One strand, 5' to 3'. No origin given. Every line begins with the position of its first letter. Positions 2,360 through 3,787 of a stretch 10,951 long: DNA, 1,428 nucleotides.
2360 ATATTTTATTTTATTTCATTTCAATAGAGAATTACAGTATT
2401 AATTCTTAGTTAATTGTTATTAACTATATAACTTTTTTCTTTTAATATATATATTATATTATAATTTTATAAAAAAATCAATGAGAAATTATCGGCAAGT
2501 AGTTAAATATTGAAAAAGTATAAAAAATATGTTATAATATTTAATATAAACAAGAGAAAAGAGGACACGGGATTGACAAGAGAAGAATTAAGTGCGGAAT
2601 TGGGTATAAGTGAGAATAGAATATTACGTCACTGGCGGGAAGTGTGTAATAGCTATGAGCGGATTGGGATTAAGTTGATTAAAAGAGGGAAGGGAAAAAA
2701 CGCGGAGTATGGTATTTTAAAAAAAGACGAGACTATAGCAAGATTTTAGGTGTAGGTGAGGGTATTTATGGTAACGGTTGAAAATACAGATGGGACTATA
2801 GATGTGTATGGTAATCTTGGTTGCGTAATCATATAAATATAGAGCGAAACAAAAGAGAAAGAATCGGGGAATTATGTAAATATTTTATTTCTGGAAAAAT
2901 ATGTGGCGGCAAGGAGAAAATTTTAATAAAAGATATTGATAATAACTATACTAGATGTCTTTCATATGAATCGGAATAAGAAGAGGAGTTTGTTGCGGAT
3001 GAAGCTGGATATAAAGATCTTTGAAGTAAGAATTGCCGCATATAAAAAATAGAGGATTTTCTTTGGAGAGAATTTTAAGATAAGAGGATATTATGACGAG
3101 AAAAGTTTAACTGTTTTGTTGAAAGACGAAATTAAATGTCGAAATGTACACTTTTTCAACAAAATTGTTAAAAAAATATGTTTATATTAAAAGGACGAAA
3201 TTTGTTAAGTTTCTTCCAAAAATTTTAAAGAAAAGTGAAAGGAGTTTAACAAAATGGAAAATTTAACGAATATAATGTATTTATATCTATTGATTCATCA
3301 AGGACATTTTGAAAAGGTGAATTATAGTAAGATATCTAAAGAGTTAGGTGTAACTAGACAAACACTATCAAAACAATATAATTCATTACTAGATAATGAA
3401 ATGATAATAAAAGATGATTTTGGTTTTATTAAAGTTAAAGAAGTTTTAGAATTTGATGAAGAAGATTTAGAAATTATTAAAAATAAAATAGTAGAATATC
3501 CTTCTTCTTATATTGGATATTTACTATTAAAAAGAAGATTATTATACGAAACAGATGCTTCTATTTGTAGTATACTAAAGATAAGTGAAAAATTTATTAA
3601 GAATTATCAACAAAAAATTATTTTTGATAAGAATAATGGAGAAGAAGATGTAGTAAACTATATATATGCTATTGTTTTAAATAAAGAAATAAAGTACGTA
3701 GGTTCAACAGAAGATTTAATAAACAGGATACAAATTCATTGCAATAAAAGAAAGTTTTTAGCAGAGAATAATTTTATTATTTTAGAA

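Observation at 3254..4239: Unusual wHTH + GIY-YIG nuclease fusion sitting at the putative origin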

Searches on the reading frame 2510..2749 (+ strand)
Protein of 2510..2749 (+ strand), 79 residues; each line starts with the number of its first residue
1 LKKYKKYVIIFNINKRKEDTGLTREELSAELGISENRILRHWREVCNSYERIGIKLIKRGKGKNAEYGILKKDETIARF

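Call 3: search_protein_families(library=pfam, proteins=[window:2510-2749:+], max_evalue=1)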
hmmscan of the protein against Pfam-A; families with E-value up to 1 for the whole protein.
window:2510-2749:+ (79 aa): 8 families
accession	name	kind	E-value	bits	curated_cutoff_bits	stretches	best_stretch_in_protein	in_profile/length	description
PF21476.4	PF0610-like_N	-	0.0027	18.3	33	1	19-55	12-48/50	PF0610-like, N-terminal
PF13412.12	HTH_24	-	0.017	15.1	21.9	1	18-41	14-37/48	Winged helix-turn-helix DNA-binding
PF12840.13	HTH_20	-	0.027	14.9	27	1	18-43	15-40/51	Helix-turn-helix domain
PF01381.28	HTH_3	-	0.046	14.2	23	1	17-38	6-26/55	Helix-turn-helix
PF04545.22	Sigma70_r4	-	0.063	13.2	24.1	1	19-39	18-38/50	Sigma-70, region 4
PF24657.1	DUF7646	-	0.097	13.1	27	1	10-67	19-73/85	Domain of unknown function (DUF7646)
PF13560.12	HTH_31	-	0.13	13.1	27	1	16-39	9-32/64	Helix-turn-helix domain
PF13384.12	HTH_23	-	0.14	12.5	24.6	1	18-39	16-35/50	Homeodomain-like domain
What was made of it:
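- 2573..2749 (+): Small HTH protein (about 58 aa from TTG 2573), first gene of the island. Only sub-threshold HTH hits were found (call 3).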

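Call 4: search_protein_families(library=phrogs, proteins=[window:2510-2749:+], max_evalue=0.1)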
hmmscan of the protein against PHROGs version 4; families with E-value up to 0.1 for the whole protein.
window:2510-2749:+ (79 aa): 0 families

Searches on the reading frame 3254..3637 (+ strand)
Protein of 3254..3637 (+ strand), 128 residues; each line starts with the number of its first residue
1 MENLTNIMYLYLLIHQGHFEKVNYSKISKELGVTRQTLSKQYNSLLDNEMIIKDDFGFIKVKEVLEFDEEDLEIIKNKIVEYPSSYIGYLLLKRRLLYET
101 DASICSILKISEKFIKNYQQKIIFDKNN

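Call 83: search_solved_structures(query=window:3254-3637:+, max_evalue=10)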
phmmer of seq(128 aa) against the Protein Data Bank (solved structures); distinct sequences matched with E-value up to 10: 1.
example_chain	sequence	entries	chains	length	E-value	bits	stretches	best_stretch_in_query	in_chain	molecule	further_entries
6xd8_A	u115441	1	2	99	0.67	14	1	23-93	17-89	Foldase protein PrsA 1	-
